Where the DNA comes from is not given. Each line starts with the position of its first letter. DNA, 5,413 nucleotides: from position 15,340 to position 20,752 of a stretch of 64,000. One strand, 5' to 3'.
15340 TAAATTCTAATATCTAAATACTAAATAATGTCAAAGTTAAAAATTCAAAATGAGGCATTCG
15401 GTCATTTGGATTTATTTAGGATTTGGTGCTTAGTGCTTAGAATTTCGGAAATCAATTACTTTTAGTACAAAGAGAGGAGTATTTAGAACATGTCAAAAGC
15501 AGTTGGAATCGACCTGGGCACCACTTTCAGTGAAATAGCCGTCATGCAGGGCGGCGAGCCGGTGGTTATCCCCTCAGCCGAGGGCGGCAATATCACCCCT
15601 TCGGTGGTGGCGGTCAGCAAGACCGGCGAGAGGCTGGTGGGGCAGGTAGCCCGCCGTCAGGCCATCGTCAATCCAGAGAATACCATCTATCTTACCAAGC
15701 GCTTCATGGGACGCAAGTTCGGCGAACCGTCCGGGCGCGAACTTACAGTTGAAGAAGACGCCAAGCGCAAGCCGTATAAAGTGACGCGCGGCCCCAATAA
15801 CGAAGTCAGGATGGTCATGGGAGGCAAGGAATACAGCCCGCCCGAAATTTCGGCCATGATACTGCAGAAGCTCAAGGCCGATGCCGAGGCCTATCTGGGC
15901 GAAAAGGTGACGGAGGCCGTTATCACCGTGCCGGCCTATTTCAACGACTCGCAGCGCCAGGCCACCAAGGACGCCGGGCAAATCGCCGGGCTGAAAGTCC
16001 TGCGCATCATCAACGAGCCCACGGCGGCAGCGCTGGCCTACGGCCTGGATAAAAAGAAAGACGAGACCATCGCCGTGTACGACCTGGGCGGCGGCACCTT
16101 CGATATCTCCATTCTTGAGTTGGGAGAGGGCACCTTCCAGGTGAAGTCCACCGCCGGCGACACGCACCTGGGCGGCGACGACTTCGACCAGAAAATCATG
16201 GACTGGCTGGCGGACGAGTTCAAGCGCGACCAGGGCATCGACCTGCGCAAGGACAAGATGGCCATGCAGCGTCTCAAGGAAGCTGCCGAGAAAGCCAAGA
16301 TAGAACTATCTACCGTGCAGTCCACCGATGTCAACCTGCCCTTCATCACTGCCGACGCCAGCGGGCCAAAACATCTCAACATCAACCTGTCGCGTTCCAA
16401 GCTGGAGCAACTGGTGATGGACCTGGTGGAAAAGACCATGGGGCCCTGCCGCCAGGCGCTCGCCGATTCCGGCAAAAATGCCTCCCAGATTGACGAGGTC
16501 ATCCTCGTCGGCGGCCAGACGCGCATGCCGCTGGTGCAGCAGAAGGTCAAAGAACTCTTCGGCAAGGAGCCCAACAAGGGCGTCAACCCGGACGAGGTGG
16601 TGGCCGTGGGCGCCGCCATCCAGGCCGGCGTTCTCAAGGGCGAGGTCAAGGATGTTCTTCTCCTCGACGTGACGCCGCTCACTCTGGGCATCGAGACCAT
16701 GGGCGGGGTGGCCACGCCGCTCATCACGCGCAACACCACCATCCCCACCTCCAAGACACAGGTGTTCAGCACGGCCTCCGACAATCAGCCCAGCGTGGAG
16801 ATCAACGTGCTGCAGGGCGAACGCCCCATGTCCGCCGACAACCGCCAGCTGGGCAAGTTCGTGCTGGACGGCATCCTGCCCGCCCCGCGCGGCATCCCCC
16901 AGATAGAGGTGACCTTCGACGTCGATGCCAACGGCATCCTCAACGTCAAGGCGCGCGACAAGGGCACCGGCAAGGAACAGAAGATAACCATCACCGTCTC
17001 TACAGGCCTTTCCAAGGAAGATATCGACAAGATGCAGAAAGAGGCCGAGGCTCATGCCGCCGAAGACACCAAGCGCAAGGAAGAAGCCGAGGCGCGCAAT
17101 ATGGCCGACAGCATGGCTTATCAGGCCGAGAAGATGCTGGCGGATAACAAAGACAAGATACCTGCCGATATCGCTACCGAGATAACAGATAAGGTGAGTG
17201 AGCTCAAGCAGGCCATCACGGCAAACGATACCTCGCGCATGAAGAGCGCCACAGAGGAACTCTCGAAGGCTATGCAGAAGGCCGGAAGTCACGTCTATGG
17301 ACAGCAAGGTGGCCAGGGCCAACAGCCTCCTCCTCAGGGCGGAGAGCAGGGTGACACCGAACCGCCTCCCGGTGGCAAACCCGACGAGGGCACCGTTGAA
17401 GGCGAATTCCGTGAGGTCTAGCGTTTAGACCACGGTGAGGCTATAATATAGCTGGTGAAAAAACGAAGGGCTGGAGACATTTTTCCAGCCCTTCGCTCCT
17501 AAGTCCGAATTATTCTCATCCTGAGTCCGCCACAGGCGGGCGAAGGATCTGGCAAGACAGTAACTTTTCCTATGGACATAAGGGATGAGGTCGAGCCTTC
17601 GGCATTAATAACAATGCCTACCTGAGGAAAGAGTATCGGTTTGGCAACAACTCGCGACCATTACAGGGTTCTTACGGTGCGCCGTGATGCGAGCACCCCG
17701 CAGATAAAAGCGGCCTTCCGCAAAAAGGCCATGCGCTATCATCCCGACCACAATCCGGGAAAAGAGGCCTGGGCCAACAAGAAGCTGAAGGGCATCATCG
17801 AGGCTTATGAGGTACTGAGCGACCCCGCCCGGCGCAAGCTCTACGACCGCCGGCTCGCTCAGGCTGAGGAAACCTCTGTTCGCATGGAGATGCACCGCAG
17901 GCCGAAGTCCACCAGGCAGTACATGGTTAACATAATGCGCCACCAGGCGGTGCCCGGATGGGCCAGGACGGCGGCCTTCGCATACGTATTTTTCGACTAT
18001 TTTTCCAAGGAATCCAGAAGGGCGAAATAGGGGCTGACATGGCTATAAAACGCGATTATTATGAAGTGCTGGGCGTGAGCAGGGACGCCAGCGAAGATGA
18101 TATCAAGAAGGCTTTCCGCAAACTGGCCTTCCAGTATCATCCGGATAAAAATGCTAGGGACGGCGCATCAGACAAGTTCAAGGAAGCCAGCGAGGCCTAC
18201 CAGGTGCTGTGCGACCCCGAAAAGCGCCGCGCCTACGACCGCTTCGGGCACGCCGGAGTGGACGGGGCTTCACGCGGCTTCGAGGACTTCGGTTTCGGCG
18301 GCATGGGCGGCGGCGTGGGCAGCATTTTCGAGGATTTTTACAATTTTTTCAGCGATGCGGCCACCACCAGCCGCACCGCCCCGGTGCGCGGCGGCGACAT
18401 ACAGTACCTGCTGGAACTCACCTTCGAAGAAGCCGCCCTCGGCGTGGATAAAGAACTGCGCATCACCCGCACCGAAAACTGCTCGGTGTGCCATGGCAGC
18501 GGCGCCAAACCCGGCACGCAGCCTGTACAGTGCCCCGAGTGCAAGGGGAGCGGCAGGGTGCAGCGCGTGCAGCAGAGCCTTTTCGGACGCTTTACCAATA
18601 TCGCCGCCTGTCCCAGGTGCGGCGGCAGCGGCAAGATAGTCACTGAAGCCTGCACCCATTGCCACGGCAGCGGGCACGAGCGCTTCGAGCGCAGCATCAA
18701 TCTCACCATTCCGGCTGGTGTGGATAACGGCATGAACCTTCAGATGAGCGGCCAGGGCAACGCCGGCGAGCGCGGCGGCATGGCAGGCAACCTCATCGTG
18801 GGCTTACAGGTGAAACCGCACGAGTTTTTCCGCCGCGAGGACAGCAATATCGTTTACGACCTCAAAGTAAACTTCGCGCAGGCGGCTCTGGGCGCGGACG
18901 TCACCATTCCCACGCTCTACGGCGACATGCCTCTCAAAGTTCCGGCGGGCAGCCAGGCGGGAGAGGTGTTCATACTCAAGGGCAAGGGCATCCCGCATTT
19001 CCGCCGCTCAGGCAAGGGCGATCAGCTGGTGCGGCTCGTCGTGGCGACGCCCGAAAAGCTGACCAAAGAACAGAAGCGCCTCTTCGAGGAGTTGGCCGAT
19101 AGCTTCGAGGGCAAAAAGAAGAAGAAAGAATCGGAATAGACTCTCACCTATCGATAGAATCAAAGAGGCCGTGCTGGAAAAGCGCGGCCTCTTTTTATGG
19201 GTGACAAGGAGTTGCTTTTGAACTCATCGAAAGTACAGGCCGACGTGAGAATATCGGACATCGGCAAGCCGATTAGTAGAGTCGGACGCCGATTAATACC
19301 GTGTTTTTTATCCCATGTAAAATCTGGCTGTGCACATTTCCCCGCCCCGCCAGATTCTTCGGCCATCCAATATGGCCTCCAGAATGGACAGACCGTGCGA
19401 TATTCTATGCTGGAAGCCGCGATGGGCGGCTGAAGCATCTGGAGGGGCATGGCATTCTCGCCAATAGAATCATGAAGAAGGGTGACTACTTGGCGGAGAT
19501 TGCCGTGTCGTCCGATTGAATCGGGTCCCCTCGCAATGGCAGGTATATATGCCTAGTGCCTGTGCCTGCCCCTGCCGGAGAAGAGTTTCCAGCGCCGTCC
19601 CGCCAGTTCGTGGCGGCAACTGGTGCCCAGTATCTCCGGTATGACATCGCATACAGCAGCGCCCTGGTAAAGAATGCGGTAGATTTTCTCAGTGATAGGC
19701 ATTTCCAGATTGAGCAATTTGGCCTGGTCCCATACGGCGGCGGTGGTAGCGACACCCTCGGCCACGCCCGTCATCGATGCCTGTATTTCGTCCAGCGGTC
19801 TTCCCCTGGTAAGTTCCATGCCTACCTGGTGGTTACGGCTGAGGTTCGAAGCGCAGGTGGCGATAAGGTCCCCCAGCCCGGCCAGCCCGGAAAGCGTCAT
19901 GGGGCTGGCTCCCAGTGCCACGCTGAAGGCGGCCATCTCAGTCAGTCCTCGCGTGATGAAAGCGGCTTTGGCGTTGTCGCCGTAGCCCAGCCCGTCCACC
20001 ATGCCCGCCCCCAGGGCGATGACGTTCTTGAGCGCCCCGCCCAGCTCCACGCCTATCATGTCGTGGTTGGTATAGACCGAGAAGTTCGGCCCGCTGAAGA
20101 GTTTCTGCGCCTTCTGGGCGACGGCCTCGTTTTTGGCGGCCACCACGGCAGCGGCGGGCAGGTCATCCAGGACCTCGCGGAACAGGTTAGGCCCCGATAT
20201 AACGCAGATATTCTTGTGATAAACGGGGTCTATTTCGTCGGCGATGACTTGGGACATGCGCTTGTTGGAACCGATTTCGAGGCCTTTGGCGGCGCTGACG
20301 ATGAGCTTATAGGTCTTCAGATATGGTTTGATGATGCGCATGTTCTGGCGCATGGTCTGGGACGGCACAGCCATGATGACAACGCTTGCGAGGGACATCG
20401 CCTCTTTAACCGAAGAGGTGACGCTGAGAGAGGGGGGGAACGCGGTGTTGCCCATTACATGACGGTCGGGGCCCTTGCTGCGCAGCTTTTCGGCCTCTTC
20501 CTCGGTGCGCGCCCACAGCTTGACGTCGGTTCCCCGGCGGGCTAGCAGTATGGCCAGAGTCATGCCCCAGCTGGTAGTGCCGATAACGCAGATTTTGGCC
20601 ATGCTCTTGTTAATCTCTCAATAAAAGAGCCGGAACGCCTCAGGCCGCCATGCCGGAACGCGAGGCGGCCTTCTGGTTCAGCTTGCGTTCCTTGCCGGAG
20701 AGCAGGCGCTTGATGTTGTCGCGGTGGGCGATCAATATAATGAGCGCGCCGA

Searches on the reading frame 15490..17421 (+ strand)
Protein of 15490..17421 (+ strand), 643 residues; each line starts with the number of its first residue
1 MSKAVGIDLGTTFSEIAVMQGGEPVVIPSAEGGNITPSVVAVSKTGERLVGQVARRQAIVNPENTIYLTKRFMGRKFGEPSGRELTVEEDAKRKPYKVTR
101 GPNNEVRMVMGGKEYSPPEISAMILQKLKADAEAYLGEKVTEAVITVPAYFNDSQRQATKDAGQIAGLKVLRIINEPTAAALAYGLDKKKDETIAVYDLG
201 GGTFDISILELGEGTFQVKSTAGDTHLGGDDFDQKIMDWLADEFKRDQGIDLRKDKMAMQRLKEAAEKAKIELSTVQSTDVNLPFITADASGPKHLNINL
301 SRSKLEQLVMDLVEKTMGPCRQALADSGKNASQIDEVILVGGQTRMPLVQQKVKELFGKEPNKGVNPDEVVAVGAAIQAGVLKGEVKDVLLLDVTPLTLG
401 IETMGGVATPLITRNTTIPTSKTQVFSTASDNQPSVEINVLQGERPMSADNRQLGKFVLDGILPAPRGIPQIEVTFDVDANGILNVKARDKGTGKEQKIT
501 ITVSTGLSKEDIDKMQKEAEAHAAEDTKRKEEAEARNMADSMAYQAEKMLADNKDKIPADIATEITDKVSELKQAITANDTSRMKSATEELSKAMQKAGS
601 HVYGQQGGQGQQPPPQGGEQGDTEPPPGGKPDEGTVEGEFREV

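Call 59: search_protein_families(library=pfam, proteins=[window:15490-17421:+])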
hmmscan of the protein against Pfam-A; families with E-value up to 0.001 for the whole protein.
window:15490-17421:+ (643 aa): 3 families
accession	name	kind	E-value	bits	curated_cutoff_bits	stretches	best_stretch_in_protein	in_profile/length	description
PF00012.26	HSP70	-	4.3e-259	861.2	20.6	1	4-603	1-598/599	Hsp70 protein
PF06723.19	MreB_Mbl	-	4.1e-16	59.2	27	1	137-377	90-317/327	MreB/Mbl protein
PF02782.22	FGGY_C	-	8.2e-06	26.2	27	1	235-381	49-196/198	FGGY family of carbohydrate kinases, C-terminal domain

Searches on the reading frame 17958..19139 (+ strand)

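Call 59: search_protein_families(library=pfam, proteins=[window:17958-19139:+])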
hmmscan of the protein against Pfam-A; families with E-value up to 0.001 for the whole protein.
window:17958-19139:+ (393 aa): 5 families
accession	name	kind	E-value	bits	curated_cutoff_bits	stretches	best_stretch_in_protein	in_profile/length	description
PF01556.23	DnaJ_C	-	5e-45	153.7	26.6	1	148-365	1-152/152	DnaJ C terminal domain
PF00226.36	DnaJ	-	2.3e-27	95.3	27.8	1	33-94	1-63/63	DnaJ domain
PF00684.25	DnaJ_CXXCXGXG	-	2.9e-17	63.1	32.7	1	175-239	1-65/65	DnaJ central domain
PF15777.11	Anti-TRAP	-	1.9e-05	25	32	0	173-201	11-42/59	Tryptophan RNA-binding attenuator protein inhibitory protein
PF17302.8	DUF5351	-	0.00063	20.4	27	0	192-226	1-28/29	Family of unknown function (DUF5351)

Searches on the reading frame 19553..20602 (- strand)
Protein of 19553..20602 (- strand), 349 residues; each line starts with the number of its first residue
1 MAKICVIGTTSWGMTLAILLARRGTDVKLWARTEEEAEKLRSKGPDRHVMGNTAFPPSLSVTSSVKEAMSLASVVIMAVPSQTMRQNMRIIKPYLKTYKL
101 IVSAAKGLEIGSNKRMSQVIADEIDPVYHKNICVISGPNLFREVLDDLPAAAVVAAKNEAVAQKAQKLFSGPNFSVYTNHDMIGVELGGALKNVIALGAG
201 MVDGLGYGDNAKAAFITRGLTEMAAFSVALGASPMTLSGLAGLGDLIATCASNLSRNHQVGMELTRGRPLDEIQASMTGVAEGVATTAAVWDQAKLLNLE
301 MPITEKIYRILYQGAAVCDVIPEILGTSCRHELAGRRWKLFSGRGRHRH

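Call 59: search_protein_families(library=pfam, proteins=[window:19553-20602:-])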
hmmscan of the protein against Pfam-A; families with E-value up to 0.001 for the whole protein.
window:19553-20602:- (349 aa): 7 families
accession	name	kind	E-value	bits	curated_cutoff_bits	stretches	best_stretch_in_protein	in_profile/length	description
PF07479.19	NAD_Gly3P_dh_C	-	8.1e-54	182.1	25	1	181-320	1-140/142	NAD-dependent glycerol-3-phosphate dehydrogenase C-terminus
PF01210.29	NAD_Gly3P_dh_N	-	1.4e-40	139.3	23.1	1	3-161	1-157/158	NAD-dependent glycerol-3-phosphate dehydrogenase N-terminus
PF20618.3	GPD_NAD_C_bact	-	4.3e-19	69.3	27.6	1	241-307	1-66/66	Bacterial GPD, NAD-dependent C-terminal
PF02558.23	ApbA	-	2e-09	37.7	22.2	1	4-109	1-104/150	Ketopantoate reductase PanE/ApbA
PF03807.23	F420_oxidored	-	1.2e-07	32.7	21.6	1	3-106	1-93/94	NADP oxidoreductase coenzyme F420-dependent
PF03446.21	NAD_binding_2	-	3e-07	31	21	1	3-103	1-91/161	NAD binding domain of 6-phosphogluconate dehydrogenase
PF03721.20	UDPG_MGDP_dh_N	-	0.00054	20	27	0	3-143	2-158/187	UDP-glucose/GDP-mannose dehydrogenase family, NAD binding domain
